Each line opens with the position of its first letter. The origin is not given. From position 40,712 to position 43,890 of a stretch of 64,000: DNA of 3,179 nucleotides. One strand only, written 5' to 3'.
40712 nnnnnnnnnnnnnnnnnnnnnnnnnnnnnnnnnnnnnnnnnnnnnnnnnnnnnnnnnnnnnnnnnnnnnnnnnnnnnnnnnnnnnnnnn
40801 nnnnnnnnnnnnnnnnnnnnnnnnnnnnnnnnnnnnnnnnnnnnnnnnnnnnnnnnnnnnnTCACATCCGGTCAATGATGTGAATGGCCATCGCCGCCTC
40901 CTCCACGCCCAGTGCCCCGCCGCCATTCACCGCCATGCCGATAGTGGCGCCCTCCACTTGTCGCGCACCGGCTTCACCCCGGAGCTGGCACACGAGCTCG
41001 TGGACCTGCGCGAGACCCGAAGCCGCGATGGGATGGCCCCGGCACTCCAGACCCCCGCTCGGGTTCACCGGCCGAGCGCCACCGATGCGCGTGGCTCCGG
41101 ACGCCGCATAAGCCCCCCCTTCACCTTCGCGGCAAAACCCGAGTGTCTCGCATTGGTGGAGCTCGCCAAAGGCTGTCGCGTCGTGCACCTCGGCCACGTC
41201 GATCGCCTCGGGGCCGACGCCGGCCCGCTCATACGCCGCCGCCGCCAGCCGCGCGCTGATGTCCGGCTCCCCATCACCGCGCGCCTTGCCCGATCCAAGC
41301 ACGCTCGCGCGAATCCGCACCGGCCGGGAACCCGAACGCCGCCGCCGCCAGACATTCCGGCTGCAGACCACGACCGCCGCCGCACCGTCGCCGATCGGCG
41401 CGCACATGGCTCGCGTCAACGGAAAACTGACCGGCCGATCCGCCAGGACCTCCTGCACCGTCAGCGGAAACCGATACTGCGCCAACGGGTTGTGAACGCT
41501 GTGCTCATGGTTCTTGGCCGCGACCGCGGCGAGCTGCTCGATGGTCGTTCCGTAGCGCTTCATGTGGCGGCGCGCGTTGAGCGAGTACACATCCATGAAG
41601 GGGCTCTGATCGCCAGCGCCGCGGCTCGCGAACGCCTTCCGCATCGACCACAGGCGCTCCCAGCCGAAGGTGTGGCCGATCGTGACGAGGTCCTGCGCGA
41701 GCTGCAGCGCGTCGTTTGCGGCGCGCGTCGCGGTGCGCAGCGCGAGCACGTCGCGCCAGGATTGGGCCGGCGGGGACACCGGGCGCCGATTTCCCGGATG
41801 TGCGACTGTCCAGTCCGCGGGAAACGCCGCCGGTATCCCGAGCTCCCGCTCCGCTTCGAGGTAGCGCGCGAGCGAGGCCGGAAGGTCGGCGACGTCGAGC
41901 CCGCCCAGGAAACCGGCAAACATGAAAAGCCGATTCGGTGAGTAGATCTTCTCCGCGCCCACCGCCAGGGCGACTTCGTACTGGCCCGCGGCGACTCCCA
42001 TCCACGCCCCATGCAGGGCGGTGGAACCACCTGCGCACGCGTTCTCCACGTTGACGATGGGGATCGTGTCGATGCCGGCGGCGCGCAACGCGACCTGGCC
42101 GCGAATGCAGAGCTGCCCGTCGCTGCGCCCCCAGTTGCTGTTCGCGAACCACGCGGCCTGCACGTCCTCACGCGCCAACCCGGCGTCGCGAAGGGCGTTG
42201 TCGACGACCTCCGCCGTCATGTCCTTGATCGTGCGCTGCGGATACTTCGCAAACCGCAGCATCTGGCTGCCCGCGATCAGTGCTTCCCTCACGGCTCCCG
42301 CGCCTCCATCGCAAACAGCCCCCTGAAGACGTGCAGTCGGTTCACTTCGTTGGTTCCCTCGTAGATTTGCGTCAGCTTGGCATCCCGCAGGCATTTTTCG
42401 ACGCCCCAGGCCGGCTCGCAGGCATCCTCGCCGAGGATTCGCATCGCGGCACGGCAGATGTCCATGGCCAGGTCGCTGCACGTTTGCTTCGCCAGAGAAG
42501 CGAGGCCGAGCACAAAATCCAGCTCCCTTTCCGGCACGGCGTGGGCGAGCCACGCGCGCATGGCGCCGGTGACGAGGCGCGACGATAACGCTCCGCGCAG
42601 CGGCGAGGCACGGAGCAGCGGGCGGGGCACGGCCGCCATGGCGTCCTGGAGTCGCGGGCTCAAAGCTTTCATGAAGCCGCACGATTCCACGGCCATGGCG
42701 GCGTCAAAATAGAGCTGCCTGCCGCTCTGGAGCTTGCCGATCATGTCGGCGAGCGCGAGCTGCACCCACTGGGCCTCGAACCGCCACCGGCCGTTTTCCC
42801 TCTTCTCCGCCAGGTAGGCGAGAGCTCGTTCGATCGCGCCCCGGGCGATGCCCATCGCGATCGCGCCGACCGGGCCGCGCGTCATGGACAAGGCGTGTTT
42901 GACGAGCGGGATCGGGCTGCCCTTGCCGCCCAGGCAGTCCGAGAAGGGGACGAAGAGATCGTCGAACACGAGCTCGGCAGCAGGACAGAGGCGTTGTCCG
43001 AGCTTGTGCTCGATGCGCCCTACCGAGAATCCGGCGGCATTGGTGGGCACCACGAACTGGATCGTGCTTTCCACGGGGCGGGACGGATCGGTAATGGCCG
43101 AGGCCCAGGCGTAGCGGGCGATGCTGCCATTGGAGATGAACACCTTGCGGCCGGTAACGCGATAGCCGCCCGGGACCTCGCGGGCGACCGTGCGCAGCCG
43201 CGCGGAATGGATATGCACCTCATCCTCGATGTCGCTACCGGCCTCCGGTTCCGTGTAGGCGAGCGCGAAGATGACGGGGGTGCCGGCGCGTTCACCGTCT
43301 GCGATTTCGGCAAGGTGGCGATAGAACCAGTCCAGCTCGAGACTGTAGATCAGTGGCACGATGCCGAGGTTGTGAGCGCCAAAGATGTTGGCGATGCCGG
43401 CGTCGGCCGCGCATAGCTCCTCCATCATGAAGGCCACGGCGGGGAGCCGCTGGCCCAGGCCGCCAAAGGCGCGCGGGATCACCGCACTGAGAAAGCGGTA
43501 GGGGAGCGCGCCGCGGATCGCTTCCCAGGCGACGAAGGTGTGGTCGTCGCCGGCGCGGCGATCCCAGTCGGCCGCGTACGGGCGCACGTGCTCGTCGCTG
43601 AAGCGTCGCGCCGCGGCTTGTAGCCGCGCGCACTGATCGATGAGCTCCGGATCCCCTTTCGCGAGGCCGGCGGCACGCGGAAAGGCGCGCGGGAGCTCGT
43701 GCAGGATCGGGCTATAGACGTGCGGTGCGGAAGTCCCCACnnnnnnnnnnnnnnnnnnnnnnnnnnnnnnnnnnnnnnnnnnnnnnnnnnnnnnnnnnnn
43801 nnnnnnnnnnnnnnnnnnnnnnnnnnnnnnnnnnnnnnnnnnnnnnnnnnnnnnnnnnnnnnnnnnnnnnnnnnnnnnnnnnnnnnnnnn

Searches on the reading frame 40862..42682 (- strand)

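Call 7: search_protein_families(library=pfam, proteins=[window:40862-42682:-])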
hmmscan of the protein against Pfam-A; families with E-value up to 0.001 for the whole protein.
window:40862-42682:- (606 aa): 5 families
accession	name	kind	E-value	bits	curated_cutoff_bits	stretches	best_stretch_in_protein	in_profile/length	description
PF22691.2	Thiolase_C_1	-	5.8e-34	117.3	28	1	480-592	24-135/144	Thiolase C-terminal domain-like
PF00108.29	Thiolase_N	-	5.1e-17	62.5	26.4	1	147-246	18-115/260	Thiolase, N-terminal domain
PF02803.24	Thiolase_C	-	4.8e-06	26.7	27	1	482-583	30-113/123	Thiolase, C-terminal domain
PF08545.16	ACP_syn_III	-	1.7e-05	25.1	24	0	212-246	3-37/80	3-Oxoacyl-[acyl-carrier-protein (ACP)] synthase III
PF00109.32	ketoacyl-synt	-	0.00025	21.2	20.8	0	208-255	166-213/252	Beta-ketoacyl synthase, N-terminal domain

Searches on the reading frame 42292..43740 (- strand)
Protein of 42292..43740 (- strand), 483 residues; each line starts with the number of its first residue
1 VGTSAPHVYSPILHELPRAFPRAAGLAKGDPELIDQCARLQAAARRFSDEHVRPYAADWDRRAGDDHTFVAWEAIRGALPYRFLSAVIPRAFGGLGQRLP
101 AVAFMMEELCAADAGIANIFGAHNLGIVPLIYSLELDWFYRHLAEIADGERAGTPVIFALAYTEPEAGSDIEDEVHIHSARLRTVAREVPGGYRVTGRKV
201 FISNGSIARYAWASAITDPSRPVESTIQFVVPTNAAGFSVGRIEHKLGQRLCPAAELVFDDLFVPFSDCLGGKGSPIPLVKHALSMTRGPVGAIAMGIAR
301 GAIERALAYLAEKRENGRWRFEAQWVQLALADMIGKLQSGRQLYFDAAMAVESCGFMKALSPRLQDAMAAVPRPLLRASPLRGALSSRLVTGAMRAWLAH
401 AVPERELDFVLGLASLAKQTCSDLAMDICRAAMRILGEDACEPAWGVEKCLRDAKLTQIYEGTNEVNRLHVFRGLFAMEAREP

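Call 38: find_homologous_proteins(query=window:42292-43740:-, max_evalue=1e-30)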
Query window:42292-43740:- (483 aa): 1070 proteins with E <= 1e-30 among 8000 candidates; the best 120 are listed.
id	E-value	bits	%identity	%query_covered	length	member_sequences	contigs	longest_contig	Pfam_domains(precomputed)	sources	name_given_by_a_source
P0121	0.0e+0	1093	100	100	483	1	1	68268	PF02770.25,PF00441.30,PF08028.17,PF02771.22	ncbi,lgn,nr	ncbi:MAG: acyl-CoA/acyl-ACP dehydrogenase [Candidatus Schekmanbacteria bacterium]|nr:acyl-CoA/acyl-A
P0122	5.6e-179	614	59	96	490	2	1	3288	PF11794.14,PF02770.25,PF00441.30,PF08028.17,PF02771.22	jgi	jgi:alkylation response protein AidB-like acyl-CoA dehydrogenase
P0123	8.7e-144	498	49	96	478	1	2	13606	PF02770.25,PF00441.30,PF08028.17,PF02771.22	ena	-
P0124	3.2e-142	493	47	99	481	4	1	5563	PF11794.14,PF02770.25,PF00441.30,PF08028.17,PF02771.22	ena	-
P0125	6.8e-139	482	47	95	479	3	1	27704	PF02770.25,PF00441.30,PF08028.17,PF02771.22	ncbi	ncbi:MAG: acyl-CoA dehydrogenase family protein [bacterium]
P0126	1.3e-137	478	49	96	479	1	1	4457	PF02770.25,PF00441.30,PF08028.17,PF02771.22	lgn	-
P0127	3.3e-134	466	46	97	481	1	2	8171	PF02770.25,PF00441.30,PF08028.17,PF02771.22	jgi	-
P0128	3.6e-134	466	46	98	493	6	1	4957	PF02770.25,PF00441.30,PF08028.17,PF02771.22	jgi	-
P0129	1.5e-132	461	48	96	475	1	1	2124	PF02770.25,PF00441.30,PF08028.17,PF02771.22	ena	-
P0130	3.1e-132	460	47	93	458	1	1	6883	PF02770.25,PF00441.30,PF08028.17,PF02771.22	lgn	-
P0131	2.6e-131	457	46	95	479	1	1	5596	PF02770.25,PF00441.30,PF08028.17,PF02771.22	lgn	-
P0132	6.3e-131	456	46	96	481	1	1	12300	PF02770.25,PF00441.30,PF08028.17,PF02771.22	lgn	-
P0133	6.3e-131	456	48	95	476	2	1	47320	PF02770.25,PF00441.30,PF08028.17,PF02771.22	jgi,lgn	jgi:butyryl-CoA dehydrogenase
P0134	4.1e-129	450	45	96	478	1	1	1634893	PF11794.14,PF02770.25,PF00441.30,PF08028.17,PF02771.22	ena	-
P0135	1.1e-128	448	45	96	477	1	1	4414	PF02770.25,PF00441.30,PF08028.17,PF02771.22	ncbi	-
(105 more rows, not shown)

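Call 39: find_encoding_contigs(protein=P0121, flank=10000, max_places=3)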
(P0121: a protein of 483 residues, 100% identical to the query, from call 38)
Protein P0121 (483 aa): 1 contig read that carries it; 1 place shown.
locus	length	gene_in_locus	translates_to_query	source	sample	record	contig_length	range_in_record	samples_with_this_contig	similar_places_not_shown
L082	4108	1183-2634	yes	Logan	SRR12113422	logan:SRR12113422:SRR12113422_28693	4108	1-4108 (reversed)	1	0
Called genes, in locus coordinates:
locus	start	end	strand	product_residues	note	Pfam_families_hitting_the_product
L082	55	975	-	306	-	PF00294:PfkB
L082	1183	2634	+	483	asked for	PF02771:Acyl-CoA_dh_N, PF02770:Acyl-CoA_dh_M, PF00441:Acyl-CoA_dh_1, PF08028:Acyl-CoA_dh_2 (faint), PF00441:Acyl-CoA_dh_1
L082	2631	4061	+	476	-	PF00108:Thiolase_N, PF08545:ACP_syn_III (faint), PF22691:Thiolase_C_1, PF02803:Thiolase_C (weak)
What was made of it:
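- Checked: Its ATG follows a GGGAGGA Shine-Dalgarno sequence, and an independent gene call also gives 306 aa (call 39).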

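Call 60: find_encoding_contigs(protein=P0122, flank=8000, max_places=2)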
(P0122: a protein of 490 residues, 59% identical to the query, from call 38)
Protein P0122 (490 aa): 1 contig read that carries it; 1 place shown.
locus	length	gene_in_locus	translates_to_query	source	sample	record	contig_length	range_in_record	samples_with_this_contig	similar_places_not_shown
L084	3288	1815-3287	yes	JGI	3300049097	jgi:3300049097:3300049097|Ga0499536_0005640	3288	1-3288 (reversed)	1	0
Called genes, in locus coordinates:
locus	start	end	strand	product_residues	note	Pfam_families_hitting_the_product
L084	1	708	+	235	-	?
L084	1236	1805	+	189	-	PF00441:Acyl-CoA_dh_1, PF08028:Acyl-CoA_dh_2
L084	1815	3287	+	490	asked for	PF02771:Acyl-CoA_dh_N, PF02770:Acyl-CoA_dh_M, PF11794:HpaB_N (faint), PF00441:Acyl-CoA_dh_1, PF08028:Acyl-CoA_dh_2 (weak), PF00441:Acyl-CoA_dh_1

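Call 61: find_encoding_contigs(protein=P0125, flank=8000, max_places=2)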
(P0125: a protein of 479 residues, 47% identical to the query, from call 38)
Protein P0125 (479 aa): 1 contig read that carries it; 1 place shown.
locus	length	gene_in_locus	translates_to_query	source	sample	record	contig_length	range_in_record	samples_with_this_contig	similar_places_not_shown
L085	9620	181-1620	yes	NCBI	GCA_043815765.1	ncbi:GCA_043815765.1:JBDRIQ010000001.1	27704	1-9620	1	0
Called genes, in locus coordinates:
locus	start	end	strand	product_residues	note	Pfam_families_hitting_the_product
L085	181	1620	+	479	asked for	PF02771:Acyl-CoA_dh_N, PF02770:Acyl-CoA_dh_M, PF00441:Acyl-CoA_dh_1, PF08028:Acyl-CoA_dh_2 (weak), PF00441:Acyl-CoA_dh_1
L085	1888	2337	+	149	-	PF12675:DUF3795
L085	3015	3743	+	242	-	PF06970:RepA_N (faint), PF13730:HTH_36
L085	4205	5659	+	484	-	PF12796:Ank_2, PF13637:Ank_4 (weak), PF12796:Ank_2, PF00023:Ank, PF12796:Ank_2, PF13857:Ank_5, PF13637:Ank_4, PF12796:Ank_2, +7 more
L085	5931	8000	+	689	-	PF00112:Peptidase_C1, PF26094:HTH_TSHZ3 (faint)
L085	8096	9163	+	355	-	PF13091:PLDc_2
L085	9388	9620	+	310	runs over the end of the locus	PF06067:DUF932 (weak)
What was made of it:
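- Tried and rejected: The nearest acdh homologs sit on short or non-syntenic contigs (calls 60, 61), so the pre-insertion state could not be reconstructed.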
